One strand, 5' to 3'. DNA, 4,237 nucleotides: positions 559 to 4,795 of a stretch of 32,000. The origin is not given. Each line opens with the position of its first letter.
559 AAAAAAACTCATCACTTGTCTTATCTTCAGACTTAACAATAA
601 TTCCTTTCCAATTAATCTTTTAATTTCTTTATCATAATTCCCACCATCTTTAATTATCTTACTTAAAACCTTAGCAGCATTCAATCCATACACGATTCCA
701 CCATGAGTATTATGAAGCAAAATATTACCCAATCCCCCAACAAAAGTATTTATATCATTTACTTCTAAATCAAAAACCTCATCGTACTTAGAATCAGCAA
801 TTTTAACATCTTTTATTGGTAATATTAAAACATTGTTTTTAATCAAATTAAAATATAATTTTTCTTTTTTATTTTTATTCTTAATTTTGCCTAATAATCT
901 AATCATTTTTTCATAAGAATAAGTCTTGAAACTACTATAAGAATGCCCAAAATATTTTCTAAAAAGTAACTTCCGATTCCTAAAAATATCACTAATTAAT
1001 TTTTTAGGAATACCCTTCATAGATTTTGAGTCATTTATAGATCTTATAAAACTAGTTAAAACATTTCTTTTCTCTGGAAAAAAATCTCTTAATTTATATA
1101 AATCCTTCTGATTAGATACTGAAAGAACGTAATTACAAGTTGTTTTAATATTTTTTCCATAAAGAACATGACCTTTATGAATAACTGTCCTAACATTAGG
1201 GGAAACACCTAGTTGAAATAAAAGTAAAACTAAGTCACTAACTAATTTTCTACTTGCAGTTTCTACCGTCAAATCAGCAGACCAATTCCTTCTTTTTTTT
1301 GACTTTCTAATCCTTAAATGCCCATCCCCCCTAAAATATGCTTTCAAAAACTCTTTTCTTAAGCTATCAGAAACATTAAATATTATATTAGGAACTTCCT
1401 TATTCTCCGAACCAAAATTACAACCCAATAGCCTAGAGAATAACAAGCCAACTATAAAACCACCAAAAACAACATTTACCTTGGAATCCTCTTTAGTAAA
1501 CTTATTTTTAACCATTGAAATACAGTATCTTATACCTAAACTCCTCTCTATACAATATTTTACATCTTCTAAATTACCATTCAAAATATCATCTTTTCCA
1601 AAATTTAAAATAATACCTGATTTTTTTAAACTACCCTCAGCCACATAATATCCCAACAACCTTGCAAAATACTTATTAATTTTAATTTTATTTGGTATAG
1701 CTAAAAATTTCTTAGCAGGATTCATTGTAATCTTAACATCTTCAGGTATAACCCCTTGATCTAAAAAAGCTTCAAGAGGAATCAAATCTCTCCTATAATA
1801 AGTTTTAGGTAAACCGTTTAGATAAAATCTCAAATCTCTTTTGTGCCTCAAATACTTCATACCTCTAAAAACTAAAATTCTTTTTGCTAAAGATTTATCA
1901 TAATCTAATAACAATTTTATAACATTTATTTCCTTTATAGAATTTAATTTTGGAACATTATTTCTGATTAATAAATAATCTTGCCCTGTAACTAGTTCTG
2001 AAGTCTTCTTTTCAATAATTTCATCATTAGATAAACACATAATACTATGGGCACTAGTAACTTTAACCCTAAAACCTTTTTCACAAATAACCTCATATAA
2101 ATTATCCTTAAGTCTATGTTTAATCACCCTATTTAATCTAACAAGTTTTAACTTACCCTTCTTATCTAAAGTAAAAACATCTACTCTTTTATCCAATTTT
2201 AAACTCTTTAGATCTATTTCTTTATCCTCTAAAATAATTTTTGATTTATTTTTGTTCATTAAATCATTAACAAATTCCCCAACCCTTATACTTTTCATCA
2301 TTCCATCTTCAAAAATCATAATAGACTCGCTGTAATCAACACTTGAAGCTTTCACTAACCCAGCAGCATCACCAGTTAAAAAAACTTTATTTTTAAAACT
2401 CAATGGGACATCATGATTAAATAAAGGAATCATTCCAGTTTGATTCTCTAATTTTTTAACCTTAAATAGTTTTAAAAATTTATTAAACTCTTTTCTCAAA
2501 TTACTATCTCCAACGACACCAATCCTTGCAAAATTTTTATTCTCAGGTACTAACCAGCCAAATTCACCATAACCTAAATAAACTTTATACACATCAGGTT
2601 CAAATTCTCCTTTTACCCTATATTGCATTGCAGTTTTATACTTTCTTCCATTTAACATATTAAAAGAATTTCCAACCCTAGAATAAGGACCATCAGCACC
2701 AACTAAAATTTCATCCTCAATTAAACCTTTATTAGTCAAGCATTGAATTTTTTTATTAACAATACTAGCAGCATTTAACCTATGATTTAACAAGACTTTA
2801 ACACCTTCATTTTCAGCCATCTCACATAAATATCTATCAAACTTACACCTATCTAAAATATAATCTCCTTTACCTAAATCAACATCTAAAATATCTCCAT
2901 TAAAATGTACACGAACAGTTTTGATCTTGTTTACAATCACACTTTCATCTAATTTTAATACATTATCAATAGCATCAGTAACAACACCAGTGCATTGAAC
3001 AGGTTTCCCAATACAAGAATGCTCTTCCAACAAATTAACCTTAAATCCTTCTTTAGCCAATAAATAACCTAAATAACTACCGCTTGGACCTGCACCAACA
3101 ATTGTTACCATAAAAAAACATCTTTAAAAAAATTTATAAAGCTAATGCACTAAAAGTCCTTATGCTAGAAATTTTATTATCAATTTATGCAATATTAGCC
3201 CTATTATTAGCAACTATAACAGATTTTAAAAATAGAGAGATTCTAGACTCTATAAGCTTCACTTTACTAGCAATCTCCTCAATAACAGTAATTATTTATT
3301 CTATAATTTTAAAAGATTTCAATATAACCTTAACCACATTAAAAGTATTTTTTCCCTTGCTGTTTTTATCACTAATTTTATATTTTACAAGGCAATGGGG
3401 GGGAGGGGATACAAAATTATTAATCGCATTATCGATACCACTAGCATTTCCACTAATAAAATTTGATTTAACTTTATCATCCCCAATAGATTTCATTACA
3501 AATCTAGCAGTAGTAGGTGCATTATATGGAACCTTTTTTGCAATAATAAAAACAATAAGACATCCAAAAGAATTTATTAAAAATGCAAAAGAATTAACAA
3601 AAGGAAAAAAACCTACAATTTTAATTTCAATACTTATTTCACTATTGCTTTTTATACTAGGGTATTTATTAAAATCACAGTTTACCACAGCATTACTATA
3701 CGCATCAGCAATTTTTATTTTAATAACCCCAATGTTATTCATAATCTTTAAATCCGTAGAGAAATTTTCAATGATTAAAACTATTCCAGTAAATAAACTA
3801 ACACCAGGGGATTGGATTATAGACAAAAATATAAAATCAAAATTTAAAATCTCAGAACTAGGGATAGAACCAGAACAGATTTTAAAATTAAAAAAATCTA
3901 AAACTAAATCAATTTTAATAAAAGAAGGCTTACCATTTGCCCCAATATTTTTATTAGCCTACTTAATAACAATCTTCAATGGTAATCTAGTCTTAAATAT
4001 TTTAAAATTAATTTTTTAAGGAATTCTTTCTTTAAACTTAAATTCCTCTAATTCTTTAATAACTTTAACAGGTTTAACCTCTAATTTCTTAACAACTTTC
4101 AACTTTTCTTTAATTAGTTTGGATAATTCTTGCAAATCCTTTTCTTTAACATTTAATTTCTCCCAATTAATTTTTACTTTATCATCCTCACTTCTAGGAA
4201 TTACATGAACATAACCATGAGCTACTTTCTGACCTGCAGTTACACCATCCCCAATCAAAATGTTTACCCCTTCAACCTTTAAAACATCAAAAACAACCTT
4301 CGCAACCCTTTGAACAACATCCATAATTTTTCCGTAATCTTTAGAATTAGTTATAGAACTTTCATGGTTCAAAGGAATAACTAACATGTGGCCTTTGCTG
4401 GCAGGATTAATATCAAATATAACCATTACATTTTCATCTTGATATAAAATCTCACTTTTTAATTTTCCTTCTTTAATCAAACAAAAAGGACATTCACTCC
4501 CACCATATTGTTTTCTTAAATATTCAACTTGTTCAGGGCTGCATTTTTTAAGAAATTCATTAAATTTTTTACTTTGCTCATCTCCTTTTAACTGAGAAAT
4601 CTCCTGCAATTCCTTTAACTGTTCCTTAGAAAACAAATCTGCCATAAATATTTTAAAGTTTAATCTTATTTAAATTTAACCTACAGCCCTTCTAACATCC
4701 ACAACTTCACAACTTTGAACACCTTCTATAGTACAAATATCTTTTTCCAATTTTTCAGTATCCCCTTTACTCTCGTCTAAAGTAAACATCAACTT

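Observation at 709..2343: Intein splitting a lipid-saturation enzyme (geranylgeranyl reductase) inside its GDAAG/FAD-contact motif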

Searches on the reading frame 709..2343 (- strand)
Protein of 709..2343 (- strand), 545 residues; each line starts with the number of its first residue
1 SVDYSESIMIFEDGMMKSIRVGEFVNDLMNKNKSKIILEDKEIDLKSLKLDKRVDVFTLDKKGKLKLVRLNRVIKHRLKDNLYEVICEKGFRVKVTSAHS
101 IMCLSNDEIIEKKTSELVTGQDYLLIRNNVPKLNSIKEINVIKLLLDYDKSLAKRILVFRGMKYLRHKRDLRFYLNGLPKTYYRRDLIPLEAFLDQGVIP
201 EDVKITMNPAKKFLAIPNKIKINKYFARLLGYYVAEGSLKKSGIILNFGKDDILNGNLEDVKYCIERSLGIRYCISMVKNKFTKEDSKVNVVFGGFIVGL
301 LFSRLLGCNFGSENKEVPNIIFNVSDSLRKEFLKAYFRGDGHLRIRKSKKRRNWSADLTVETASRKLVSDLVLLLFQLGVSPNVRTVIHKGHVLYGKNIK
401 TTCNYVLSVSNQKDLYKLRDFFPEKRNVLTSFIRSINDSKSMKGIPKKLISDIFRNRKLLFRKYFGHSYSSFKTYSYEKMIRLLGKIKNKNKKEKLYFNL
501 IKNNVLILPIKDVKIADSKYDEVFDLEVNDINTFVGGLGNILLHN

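Call 5: search_protein_families(library=ncbifam, proteins=[window:709-2343:-], max_evalue=0.1)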
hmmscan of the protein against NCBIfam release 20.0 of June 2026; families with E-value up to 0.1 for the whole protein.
seq(545 aa): 7 families
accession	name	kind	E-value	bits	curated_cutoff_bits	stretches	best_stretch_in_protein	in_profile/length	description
NF011303.0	PRK14715.1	equivalog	1.8e-21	75.1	1585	1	8-381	903-1259/1627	DNA-directed DNA polymerase II large subunit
NF045703.1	rSAM_Tes_intein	exception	9.2e-21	73.4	1700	1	52-401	202-527/1040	tetraether lipid synthase Tes, intein-containing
NF011491.0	PRK14898.1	equivalog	3.2e-20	71.8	783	1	1-544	76-542/860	DNA-directed RNA polymerase subunit A''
NF005852.0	PRK07773.1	equivalog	2.7e-10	39.2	780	1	312-545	595-826/886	replicative DNA helicase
NF011302.0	PRK14714.1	equivalog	8.4e-10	36.8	1791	1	8-147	939-1078/1350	DNA-directed DNA polymerase II large subunit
TIGR01445.1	intein_Nterm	domain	1.1e-07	32.7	24.5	1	2-102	2-82/83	intein N-terminal splicing region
NF038098.1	GyrA_w_intein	exception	1.5e-06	26.4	1850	1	310-383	317-385/1232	intein-containing DNA gyrase subunit A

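Call 12: find_homologous_proteins(query=window:709-2343:-, max_evalue=0.001)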
Query seq(545 aa) (545 aa): 22 proteins with E <= 0.001 among 8000 candidates.
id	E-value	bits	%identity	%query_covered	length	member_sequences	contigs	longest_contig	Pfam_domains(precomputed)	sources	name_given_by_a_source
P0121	0.0e+0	1181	100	100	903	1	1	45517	PF13450.13,PF14528.12,PF01494.26,PF14890.12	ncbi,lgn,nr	ncbi:NAD(P)-binding protein [Candidatus Woesearchaeota archaeon]|nr:NAD(P)-binding protein [Candidat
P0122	2.2e-100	355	37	100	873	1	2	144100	PF13450.13,PF07992.21,PF03486.21,PF14528.12,PF14890.12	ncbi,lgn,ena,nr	ncbi:MAG: NAD(P)/FAD-dependent oxidoreductase [Candidatus Diapherotrites archaeon]|nr:NAD(P)/FAD-dep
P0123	3.0e-97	345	38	100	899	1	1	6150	PF14528.12,PF01494.26,PF14890.12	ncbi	-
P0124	1.1e-92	330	37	100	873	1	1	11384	PF13450.13,PF07992.21,PF03486.21,PF14528.12,PF14890.12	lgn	-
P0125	6.7e-44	169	27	100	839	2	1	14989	PF21180.4,PF20768.3,PF14528.12,PF04406.20,PF14890.12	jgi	-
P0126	7.2e-44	169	31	90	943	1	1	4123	PF21180.4,PF20768.3,PF14528.12,PF04406.20,PF14890.12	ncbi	-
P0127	1.3e-41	161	29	90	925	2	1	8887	PF21180.4,PF14528.12,PF04406.20,PF14890.12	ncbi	-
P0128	3.4e-40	157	30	68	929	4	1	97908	PF21180.4,PF20768.3,PF14528.12,PF04406.20,PF14890.12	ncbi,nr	ncbi:MAG: hypothetical protein NTX79_06865 [Candidatus Micrarchaeota archaeon]|nr:hypothetical prote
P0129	3.6e-40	157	29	83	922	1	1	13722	PF13412.13,PF21180.4,PF20768.3,PF14528.12,PF04406.20,PF14890.12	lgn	-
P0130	5.1e-39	153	30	68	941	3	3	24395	PF21180.4,PF20768.3,PF14528.12,PF04406.20,PF14890.12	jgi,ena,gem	-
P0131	2.0e-35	141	28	89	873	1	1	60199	PF21180.4,PF14528.12,PF04406.20,PF14890.12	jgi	jgi:DNA topoisomerase-6 subunit A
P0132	2.9e-26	111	23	100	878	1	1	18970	PF21180.4,PF14528.12,PF04406.20,PF14890.12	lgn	-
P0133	8.7e-25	106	24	100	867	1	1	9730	PF21180.4,PF14528.12,PF04406.20,PF14890.12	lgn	-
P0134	4.0e-22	97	28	93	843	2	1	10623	PF14528.12,PF01041.24,PF14890.12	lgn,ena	-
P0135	6.6e-19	87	26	93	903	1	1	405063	PF22505.2,PF14528.12,PF07521.18,PF00753.34,PF14890.12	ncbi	-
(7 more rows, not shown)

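Call 28: search_solved_structures(query=window:709-2343:-, max_evalue=0.01, show_alignments=2)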
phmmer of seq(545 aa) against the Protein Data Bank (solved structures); distinct sequences matched with E-value up to 0.01: 6.
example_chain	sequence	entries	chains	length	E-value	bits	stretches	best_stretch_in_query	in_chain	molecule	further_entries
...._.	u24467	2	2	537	5.4e-19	71.9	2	6-149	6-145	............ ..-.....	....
5o9i_A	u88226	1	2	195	3e-13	52.9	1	2-136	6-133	Transcription initiation factor IIB,Transcription initiation factor IIB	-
5o9j_A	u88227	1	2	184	3e-12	49.6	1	2-130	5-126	Transcription initiation factor IIB,Transcription initiation factor IIB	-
2lcj_A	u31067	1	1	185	0.00066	22.1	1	50-177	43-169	Pab polC intein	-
7oec_A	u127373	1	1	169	0.0054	19.1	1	46-148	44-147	DNA polymerase II large subunit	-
5bkh_A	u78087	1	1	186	0.0073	18.6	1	47-148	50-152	DNA polymerase II large subunit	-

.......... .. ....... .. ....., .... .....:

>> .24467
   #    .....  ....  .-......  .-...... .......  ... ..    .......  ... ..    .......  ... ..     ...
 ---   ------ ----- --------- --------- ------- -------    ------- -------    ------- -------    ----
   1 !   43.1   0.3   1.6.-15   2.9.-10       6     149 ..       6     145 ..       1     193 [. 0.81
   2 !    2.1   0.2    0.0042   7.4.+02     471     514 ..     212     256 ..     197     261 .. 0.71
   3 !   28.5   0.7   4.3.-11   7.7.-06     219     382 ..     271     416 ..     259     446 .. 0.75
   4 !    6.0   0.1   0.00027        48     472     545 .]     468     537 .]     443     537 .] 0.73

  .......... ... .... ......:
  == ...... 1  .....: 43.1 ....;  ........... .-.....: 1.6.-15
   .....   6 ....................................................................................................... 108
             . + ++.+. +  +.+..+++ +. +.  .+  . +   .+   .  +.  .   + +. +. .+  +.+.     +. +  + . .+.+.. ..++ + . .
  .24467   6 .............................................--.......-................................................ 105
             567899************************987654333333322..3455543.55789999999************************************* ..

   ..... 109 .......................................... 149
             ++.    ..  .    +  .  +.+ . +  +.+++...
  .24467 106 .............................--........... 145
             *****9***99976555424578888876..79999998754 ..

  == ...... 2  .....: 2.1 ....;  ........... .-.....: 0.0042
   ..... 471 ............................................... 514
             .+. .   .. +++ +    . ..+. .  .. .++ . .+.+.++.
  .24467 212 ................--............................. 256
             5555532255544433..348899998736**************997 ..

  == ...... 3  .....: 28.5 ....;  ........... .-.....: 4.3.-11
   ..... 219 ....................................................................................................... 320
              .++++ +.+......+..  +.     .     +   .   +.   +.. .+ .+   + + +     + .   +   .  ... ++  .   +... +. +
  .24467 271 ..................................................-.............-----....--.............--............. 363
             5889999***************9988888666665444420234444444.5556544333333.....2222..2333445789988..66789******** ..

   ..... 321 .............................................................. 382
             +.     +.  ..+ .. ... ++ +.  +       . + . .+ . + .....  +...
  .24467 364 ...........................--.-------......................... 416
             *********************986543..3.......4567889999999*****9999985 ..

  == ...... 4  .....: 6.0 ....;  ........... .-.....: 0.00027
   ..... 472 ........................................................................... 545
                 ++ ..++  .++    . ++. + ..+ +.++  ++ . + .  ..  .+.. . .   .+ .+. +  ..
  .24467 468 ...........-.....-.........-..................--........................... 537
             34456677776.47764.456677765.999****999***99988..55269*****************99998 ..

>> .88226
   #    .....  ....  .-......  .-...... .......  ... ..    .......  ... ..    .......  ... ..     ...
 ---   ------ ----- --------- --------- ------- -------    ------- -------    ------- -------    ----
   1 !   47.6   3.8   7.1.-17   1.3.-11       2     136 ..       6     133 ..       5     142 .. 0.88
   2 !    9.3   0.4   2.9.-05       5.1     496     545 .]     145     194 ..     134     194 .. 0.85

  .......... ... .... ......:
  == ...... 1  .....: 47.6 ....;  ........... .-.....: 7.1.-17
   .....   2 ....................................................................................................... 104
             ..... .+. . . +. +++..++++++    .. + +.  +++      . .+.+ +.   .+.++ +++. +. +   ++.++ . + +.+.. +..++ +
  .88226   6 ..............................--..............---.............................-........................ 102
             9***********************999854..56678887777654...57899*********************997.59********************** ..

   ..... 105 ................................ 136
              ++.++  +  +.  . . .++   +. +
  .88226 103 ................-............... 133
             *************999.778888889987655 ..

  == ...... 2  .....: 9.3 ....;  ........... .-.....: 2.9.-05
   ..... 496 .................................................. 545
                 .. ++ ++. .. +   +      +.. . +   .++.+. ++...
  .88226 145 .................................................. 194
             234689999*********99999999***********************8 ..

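Call 32: find_related_loci(query=A3, collection=genome_contigs, flank=3000)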
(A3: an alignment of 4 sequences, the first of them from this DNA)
Query A3 (545 aa) in genome_contigs; peptide patterns used: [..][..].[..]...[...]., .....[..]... (x = any residue, [..] = any of these).
228 stretches matched a pattern; 80 encode a relative of the query (tblastn E <= 1e-3); 80 distinct loci.
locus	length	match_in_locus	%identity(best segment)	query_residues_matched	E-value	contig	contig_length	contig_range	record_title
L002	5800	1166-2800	40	1-545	2e-112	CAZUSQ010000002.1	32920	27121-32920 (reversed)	MAG TPA_asm: uncultured Methanosarcinales archaeon isolate SRP269290_co1_892 genome assembly, contig: NODE_1427_length_3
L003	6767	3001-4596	37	1-545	8e-103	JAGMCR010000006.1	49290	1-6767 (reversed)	MAG: Candidatus Iainarchaeum archaeon isolate RS_17_2 ZL495.bin.2.fa_6, whole genome shotgun sequence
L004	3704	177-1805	36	1-545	2e-104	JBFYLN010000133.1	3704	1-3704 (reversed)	MAG: Candidatus Micrarchaeota archaeon isolate PPR_0037 k121_2657187, whole genome shotgun sequence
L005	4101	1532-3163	36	1-545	8e-100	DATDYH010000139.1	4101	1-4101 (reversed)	MAG TPA_asm: Candidatus Nanoarchaeia archaeon isolate SMAG_U8160 k141_439127, whole genome shotgun sequence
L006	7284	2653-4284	34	1-545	1e-90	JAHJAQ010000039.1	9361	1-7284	MAG: Candidatus Micrarchaeota archaeon isolate Modern_marine.mb.22 Modern_marine.mb.22_k141_528012, whole genome shotgun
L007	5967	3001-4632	35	1-545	7e-89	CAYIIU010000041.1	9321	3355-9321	MAG TPA_asm: uncultured archaeon isolate ERP119705_co23_96 genome assembly, contig: NODE_7807_length_9321_cov_6.484891,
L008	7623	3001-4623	37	1-545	9e-105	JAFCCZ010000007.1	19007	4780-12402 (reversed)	MAG: Candidatus Iainarchaeum archaeon isolate Meg19_1012_Bin_199 Meg19_1012_Bin_199_scaffold_7053, whole genome shotgun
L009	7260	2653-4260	35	1-545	6e-97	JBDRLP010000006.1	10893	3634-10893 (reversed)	MAG: Candidatus Iainarchaeum archaeon isolate MEGAHIT-group-1.784 k141_31395, whole genome shotgun sequence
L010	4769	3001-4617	33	1-545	3e-82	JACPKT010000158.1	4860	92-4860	MAG: Candidatus Iainarchaeum archaeon isolate NC_groundwater_502_Ag_S-0.1um_40_6 S35_SO-1_scaffold_653857, whole genome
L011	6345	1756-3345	28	1-545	2e-47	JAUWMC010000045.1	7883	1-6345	MAG: Candidatus Micrarchaeota archaeon isolate CSMAG_2388 CSMAG_2388_k141_1521222_length_7883_cov_8.0000, whole genome s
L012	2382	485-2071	28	1-545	1e-45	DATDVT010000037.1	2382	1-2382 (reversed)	MAG TPA_asm: Candidatus Nanoarchaeia archaeon isolate SMAG_U8091 k141_727862, whole genome shotgun sequence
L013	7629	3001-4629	27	1-545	3e-42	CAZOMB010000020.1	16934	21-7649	MAG TPA_asm: Candidatus Micrarchaeota archaeon isolate binchicken_co334_127 genome assembly, contig: NODE_5875_length_16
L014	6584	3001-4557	32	63-545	5e-38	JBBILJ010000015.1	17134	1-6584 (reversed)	MAG: Candidatus Micrarchaeota archaeon isolate AR170220_bin_206 NODE_3816_length_17134_cov_3.790210, whole genome shotgu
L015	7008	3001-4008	31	1-384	2e-36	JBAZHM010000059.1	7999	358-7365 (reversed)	MAG: Candidatus Micrarchaeia archaeon isolate SO_2017_LW3_70 NODE_30152_length_7999_cov_0.854675_LW162_2017, whole genom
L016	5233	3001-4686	28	1-545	1e-35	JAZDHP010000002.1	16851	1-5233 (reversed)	MAG: Candidatus Micrarchaeota archaeon isolate MEGAHIT-group-0.340 k141_2143559, whole genome shotgun sequence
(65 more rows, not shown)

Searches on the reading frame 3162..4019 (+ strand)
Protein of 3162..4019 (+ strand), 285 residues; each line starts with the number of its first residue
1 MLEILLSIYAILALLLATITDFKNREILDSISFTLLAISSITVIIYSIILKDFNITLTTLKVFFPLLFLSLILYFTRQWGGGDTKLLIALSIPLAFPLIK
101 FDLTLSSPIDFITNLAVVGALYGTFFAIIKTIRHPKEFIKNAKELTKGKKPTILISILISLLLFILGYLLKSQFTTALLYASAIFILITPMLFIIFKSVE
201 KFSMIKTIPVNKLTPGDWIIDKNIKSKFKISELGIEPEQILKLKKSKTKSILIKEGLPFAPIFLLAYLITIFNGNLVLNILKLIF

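Call 26: search_protein_families(library=pfam, proteins=[window:3162-4019:+], max_evalue=0.001)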
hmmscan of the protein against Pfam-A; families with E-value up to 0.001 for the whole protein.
window:3162-4019:+ (285 aa): 2 families
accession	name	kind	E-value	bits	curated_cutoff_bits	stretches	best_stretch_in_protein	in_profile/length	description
PF01478.23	Peptidase_A24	-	2.8e-07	31.4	26.5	1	10-123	3-103/104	Type IV leader peptidase family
PF10777.14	YlaC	-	0.00039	20.7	27.5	1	149-267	34-152/154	Inner membrane protein YlaC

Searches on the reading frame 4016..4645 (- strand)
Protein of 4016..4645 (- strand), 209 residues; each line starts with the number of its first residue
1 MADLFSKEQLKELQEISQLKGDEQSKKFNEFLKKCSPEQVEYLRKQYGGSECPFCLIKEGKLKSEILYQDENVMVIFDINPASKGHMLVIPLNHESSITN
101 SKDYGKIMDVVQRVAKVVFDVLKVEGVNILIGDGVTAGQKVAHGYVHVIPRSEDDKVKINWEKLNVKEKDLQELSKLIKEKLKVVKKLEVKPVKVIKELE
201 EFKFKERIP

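Call 26: search_protein_families(library=pfam, proteins=[window:4016-4645:-], max_evalue=0.001)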
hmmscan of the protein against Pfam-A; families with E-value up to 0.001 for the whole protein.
window:4016-4645:- (209 aa): 3 families
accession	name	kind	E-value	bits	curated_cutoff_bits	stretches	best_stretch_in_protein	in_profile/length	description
PF01230.28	HIT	-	2.2e-19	70.3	21.5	1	61-153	3-97/98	HIT domain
PF11969.13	DcpS_C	-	8.9e-11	42.7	24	1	52-152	2-103/114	Scavenger mRNA decapping enzyme C-term binding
PF04677.20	CwfJ_C_1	-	1.4e-05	25.4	21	1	48-151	10-109/122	Protein similar to CwfJ C-terminus 1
